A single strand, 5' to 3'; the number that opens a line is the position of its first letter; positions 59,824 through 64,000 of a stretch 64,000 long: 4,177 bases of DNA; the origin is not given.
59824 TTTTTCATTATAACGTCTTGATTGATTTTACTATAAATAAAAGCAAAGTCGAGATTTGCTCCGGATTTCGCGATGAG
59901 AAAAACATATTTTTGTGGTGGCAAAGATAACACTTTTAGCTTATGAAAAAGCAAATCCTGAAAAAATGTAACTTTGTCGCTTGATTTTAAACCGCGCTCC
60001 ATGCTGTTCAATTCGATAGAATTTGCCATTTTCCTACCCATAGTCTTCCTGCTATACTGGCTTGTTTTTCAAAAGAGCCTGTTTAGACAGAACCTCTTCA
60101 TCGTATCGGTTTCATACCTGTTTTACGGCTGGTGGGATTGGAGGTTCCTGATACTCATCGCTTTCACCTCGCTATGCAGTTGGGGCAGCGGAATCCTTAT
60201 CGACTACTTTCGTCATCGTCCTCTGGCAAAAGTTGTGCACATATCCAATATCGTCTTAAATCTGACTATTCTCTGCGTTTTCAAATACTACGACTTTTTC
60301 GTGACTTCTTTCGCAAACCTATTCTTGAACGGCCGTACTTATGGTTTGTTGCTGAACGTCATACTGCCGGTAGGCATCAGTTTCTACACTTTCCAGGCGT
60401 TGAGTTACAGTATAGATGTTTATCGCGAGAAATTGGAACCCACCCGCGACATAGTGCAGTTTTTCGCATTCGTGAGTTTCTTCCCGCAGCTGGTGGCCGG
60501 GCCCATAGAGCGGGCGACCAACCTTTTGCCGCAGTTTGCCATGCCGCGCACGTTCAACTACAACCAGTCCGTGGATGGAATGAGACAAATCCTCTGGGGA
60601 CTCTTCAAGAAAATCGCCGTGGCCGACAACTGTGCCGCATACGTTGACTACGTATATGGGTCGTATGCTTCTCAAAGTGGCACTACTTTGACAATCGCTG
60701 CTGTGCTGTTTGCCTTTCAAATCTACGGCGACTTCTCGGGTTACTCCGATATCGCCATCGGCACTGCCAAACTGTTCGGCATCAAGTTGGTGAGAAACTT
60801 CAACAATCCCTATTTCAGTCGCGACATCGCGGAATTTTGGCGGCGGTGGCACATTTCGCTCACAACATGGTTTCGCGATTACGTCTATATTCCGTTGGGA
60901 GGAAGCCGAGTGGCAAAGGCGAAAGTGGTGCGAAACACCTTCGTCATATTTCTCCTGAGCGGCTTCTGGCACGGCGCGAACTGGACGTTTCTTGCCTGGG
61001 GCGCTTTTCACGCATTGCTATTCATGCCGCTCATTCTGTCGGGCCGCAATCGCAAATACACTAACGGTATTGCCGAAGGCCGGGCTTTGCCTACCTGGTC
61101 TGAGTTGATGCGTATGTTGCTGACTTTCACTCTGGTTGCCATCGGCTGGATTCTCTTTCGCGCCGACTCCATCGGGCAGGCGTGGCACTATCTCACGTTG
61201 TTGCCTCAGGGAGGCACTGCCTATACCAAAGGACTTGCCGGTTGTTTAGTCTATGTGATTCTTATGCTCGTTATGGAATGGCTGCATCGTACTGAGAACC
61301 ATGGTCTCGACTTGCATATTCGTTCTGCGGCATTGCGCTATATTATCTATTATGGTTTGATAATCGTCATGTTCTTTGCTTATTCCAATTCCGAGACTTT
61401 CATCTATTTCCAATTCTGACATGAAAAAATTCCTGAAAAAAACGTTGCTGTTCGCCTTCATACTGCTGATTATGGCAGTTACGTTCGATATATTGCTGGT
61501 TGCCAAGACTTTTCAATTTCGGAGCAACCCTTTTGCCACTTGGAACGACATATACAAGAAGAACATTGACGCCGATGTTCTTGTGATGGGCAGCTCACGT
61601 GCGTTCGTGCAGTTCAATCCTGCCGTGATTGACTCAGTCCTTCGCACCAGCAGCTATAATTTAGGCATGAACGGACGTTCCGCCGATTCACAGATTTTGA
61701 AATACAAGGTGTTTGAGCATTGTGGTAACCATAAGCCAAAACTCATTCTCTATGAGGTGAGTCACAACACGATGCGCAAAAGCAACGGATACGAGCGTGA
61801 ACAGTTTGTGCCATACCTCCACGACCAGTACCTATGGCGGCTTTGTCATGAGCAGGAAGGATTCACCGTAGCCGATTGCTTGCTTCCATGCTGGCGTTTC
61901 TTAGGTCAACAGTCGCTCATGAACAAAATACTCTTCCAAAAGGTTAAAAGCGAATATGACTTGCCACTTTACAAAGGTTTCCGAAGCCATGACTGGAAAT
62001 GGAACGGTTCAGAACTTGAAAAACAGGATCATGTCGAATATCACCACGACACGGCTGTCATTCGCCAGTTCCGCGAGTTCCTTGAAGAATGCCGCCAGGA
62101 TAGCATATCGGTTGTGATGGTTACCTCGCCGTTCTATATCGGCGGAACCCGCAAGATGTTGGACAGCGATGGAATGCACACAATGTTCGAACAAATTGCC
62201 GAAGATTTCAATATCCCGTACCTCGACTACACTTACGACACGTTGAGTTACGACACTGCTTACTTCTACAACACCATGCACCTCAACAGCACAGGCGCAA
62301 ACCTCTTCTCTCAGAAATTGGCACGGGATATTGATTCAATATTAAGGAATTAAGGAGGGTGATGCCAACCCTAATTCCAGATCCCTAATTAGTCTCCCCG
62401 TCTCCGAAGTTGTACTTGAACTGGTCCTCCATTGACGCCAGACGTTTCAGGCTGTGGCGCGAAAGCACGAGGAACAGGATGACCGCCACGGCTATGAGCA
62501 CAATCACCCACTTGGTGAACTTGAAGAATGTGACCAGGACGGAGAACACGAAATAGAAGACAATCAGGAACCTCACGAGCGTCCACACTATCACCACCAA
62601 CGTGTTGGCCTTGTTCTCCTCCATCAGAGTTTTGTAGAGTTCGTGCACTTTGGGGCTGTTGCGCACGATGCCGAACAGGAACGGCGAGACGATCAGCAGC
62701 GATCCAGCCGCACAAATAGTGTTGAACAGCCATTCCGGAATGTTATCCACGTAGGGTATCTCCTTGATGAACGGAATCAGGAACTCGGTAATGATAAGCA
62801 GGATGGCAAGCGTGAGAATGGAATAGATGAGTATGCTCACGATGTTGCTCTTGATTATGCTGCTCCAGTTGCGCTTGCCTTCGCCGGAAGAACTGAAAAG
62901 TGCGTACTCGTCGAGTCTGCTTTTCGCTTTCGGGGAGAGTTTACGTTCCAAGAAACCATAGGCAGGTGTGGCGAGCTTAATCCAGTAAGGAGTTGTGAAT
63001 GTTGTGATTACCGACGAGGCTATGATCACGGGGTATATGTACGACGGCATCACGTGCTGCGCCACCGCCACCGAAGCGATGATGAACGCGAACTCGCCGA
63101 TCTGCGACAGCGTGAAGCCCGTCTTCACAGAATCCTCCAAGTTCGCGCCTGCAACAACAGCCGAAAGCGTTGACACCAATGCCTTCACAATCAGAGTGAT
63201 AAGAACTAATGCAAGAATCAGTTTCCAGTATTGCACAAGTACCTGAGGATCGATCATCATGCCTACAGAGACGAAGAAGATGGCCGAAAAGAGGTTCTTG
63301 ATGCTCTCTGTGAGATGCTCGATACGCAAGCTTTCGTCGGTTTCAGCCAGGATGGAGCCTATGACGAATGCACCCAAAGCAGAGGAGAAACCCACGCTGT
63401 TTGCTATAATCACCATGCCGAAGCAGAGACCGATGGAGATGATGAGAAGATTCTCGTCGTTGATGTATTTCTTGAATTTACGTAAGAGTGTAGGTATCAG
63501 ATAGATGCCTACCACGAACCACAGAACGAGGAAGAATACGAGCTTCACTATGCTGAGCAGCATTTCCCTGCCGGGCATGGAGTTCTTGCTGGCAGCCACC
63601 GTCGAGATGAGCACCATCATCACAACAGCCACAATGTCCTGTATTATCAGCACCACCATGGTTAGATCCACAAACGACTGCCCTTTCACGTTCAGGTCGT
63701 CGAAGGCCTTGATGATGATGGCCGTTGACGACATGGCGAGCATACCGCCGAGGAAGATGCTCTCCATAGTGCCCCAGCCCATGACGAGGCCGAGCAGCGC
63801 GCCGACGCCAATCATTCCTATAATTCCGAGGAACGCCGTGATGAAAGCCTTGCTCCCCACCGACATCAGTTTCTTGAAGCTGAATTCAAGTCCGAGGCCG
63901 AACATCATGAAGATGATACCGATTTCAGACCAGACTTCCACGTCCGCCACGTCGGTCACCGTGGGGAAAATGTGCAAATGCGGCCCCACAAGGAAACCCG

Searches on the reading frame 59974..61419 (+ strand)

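Call 37: search_protein_families(library=pfam, proteins=[window:59974-61419:+], max_evalue=0.001)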
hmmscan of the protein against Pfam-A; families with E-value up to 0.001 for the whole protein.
window:59974-61419:+ (481 aa): 1 family
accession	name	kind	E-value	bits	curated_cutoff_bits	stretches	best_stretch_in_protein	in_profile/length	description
PF03062.24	MBOAT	-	2.3e-29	103.2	27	1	159-354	80-295/337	MBOAT, membrane-bound O-acyltransferase family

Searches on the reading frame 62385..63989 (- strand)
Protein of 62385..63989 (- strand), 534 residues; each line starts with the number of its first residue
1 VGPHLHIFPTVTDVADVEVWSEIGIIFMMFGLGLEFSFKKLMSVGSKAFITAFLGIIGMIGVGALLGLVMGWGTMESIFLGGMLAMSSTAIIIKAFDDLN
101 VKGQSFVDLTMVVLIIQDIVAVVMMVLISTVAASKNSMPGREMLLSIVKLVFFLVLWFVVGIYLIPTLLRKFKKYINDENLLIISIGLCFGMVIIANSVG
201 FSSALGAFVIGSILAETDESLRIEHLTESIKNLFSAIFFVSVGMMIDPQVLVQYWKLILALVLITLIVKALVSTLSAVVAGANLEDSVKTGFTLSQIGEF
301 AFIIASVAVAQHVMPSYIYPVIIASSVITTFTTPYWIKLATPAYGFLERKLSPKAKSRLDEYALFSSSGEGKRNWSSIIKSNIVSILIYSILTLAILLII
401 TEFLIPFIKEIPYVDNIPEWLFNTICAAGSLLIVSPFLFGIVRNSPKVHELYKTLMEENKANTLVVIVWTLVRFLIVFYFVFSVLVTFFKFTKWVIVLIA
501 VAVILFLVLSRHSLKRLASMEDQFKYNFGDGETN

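Call 37: search_protein_families(library=pfam, proteins=[window:62385-63989:-], max_evalue=0.001)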
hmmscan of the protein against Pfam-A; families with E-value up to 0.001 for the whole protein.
window:62385-63989:- (534 aa): 1 family
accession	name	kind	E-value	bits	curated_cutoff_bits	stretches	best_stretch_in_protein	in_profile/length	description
PF00999.27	Na_H_Exchanger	-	1.1e-51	176.3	26.2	1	12-336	38-373/375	Sodium/hydrogen exchanger, transmembrane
